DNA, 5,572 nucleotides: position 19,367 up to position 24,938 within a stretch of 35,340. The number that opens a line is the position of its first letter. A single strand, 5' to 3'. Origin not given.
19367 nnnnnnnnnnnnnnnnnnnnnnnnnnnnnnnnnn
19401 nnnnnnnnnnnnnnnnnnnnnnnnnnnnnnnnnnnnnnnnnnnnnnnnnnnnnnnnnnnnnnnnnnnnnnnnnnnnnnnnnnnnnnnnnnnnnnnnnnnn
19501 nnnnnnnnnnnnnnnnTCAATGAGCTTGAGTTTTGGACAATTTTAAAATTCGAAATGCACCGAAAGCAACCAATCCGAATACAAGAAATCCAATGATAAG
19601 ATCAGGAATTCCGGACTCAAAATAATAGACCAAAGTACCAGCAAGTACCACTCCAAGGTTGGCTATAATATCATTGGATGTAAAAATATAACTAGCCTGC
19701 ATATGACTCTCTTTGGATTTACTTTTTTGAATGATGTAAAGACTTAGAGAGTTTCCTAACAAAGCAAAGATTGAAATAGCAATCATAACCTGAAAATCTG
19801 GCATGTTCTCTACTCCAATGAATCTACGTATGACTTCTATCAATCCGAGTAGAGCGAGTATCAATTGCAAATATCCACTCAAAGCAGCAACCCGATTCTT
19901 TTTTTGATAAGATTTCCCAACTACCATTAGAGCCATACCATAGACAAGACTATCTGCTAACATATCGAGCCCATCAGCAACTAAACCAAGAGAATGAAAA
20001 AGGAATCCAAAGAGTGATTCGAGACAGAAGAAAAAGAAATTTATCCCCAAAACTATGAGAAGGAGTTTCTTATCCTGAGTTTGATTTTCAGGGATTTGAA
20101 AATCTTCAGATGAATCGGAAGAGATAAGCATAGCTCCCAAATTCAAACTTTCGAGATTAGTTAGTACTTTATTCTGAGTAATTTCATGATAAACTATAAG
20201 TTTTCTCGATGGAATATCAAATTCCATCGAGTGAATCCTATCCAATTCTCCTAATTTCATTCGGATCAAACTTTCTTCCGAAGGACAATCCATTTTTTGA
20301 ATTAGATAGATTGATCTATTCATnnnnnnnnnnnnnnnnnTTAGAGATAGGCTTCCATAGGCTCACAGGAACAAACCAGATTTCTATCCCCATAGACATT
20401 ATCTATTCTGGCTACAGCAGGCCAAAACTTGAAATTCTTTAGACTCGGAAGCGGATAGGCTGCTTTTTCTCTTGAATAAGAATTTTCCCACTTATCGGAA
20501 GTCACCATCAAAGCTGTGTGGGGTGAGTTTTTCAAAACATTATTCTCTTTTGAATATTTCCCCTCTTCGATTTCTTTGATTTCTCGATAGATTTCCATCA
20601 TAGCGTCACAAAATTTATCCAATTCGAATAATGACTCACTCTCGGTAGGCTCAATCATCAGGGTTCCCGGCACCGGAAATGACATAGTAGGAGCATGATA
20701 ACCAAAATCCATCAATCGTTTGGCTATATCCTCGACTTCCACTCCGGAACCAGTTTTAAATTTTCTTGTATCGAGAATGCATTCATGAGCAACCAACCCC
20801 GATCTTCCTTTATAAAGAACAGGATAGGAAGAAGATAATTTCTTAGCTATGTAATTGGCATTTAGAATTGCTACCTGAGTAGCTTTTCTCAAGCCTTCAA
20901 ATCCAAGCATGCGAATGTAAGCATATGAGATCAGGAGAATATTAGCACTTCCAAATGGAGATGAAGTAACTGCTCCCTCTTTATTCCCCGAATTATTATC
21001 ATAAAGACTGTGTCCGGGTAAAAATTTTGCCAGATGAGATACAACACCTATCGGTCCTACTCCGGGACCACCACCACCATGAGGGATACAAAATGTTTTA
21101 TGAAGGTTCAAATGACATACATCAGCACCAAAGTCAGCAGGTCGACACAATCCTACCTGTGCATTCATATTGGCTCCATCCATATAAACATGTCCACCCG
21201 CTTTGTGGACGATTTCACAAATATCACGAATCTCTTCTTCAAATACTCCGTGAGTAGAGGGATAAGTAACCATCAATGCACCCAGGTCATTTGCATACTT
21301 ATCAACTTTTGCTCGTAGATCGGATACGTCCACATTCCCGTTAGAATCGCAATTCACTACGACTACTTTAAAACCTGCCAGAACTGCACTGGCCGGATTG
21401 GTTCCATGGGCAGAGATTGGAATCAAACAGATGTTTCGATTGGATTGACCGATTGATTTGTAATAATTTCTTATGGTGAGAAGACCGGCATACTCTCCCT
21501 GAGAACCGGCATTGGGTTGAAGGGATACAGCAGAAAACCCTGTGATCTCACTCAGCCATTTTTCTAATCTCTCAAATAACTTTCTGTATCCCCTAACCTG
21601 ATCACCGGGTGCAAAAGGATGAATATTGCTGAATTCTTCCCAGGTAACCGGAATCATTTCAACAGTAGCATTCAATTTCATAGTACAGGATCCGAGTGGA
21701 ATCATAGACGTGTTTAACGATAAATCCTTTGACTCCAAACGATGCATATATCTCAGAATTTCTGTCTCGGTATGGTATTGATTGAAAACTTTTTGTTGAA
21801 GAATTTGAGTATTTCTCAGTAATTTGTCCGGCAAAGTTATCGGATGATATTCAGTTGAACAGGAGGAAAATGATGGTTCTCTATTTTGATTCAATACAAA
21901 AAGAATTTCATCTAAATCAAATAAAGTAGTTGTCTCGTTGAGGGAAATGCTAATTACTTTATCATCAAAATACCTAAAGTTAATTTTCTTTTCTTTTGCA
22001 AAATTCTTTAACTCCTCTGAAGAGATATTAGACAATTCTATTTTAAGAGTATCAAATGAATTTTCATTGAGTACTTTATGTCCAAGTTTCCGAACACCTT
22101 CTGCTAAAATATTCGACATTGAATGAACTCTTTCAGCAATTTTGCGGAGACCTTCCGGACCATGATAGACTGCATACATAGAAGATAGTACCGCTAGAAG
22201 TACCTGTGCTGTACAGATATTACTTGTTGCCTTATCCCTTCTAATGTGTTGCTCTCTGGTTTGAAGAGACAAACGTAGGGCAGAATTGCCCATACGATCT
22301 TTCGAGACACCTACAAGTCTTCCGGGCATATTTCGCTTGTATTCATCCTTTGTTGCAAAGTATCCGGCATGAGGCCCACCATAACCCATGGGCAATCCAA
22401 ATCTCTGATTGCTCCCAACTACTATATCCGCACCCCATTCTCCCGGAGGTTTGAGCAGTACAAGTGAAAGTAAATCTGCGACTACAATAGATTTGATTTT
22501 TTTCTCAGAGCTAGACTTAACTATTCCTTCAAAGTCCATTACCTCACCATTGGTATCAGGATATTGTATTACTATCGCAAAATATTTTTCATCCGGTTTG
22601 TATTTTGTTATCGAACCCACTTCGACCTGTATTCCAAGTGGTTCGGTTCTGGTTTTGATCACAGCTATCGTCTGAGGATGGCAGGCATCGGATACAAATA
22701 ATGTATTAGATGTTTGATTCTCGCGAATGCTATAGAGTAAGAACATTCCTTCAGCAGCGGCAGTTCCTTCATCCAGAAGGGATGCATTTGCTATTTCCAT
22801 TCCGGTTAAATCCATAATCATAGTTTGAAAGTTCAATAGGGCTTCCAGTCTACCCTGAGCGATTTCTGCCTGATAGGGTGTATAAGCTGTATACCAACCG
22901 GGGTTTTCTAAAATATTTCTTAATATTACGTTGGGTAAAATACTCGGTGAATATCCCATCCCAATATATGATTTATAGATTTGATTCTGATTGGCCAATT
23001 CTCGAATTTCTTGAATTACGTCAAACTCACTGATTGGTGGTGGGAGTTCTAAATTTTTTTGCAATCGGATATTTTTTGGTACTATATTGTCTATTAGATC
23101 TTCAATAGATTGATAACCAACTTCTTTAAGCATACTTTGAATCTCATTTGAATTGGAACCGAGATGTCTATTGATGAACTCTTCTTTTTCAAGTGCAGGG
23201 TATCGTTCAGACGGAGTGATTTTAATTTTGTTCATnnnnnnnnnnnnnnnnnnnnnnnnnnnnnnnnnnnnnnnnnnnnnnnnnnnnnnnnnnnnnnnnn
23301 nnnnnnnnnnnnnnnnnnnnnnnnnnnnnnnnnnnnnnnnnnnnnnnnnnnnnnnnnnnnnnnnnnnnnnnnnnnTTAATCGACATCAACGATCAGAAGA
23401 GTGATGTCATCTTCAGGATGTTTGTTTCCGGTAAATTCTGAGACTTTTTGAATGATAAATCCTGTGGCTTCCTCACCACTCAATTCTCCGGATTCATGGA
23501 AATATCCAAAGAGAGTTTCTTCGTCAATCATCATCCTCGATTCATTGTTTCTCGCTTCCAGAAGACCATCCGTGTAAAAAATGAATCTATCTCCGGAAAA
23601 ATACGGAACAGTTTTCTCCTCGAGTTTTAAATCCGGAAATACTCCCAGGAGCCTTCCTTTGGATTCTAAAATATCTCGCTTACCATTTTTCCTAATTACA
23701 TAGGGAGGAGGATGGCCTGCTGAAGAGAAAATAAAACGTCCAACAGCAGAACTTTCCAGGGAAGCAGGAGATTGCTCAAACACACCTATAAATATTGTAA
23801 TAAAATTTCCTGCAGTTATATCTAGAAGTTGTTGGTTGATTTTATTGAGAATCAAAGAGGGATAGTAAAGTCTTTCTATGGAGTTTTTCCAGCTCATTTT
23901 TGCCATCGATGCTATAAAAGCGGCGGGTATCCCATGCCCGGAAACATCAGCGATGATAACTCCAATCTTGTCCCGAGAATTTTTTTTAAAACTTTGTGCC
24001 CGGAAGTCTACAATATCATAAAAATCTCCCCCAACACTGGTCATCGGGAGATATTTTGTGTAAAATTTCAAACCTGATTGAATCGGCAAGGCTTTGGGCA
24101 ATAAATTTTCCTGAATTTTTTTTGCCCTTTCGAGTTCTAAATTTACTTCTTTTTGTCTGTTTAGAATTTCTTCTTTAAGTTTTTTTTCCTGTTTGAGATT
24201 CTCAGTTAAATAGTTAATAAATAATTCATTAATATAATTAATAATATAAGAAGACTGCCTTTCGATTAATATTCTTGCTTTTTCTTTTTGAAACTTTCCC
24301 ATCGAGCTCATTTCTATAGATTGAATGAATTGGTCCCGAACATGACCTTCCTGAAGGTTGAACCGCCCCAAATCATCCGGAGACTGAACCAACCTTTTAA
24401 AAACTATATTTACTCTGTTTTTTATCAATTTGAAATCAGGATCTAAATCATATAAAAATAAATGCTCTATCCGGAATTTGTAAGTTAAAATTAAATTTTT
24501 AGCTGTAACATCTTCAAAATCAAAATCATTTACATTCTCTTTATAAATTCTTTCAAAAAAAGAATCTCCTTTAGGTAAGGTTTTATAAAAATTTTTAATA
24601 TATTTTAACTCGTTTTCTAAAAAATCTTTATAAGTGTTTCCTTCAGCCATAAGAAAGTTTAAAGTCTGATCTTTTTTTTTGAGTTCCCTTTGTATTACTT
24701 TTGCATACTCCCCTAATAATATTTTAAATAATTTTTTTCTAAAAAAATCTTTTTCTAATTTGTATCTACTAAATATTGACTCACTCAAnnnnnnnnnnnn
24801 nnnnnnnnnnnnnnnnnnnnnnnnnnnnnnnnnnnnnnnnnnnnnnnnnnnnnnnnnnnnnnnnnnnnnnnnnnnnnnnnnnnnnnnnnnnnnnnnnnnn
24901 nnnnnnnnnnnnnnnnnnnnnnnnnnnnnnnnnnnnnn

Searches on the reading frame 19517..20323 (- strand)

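Call 48: search_protein_families(library=pfam, proteins=[window:19517-20323:-], max_evalue=0.00001)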
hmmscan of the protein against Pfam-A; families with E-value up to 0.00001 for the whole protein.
window:19517-20323:- (268 aa): 1 family
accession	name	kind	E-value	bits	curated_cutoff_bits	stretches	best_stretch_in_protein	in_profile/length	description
PF01545.26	Cation_efflux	-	5.2e-17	62.7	26.6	1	88-261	1-191/198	Cation efflux family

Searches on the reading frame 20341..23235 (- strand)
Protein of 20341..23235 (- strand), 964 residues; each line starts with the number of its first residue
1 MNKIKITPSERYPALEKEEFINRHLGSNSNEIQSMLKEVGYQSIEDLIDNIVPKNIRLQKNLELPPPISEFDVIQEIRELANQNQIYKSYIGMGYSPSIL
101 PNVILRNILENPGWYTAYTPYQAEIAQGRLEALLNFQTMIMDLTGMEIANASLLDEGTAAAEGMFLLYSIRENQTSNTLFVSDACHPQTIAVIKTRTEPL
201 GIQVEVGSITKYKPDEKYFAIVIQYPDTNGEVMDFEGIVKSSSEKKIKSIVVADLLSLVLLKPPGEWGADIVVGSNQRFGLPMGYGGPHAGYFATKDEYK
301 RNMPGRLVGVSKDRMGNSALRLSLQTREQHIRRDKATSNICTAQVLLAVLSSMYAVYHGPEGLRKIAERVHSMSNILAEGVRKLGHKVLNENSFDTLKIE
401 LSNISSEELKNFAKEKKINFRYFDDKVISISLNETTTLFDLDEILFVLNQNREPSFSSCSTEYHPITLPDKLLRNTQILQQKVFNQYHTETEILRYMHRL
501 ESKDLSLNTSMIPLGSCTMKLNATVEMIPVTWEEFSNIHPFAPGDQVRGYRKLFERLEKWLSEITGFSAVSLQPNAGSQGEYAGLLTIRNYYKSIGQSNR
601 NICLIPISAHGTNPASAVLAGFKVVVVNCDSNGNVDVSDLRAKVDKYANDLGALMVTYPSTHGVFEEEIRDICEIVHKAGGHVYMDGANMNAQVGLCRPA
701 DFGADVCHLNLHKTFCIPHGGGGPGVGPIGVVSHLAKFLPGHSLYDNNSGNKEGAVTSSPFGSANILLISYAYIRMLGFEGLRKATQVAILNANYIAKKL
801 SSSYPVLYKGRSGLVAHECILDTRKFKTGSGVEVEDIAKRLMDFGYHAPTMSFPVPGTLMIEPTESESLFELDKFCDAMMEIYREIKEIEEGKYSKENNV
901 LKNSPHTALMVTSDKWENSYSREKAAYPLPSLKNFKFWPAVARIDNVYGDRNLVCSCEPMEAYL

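Call 48: search_protein_families(library=pfam, proteins=[window:20341-23235:-], max_evalue=0.00001)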
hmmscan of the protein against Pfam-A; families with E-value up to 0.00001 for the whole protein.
window:20341-23235:- (964 aa): 3 families
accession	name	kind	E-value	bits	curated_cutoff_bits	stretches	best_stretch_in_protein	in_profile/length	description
PF02347.22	GDC-P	-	2e-193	643.5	26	2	22-447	1-428/429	Glycine cleavage system P-protein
PF21478.3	GcvP2_C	-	6.5e-59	197.6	27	1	785-906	1-122/122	Glycine dehydrogenase, C-terminal domain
PF01212.27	Beta_elim_lyase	-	3.2e-08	33.7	27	1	544-720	24-206/288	Beta-eliminating lyase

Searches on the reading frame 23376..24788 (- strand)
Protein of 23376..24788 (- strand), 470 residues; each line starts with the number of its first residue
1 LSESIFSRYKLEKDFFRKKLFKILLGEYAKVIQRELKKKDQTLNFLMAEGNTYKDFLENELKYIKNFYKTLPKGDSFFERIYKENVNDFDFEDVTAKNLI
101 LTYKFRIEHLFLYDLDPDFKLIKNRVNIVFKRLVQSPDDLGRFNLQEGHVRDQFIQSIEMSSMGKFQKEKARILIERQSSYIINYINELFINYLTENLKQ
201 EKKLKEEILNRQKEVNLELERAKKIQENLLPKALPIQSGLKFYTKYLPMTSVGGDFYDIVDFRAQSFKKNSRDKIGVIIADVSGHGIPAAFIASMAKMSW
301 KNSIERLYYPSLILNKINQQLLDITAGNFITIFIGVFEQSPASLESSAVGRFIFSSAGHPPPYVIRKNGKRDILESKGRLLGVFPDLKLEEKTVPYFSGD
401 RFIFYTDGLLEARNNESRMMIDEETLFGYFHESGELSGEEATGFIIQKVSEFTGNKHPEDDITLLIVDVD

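Call 7: search_protein_families(library=pfam, proteins=[window:23376-24788:-])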
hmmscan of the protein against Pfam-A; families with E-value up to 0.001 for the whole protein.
window:23376-24788:- (470 aa): 1 family
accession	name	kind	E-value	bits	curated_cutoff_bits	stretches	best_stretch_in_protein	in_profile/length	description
PF07228.17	SpoIIE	-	8.8e-41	140.4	25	1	272-469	2-191/192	Stage II sporulation protein E (SpoIIE)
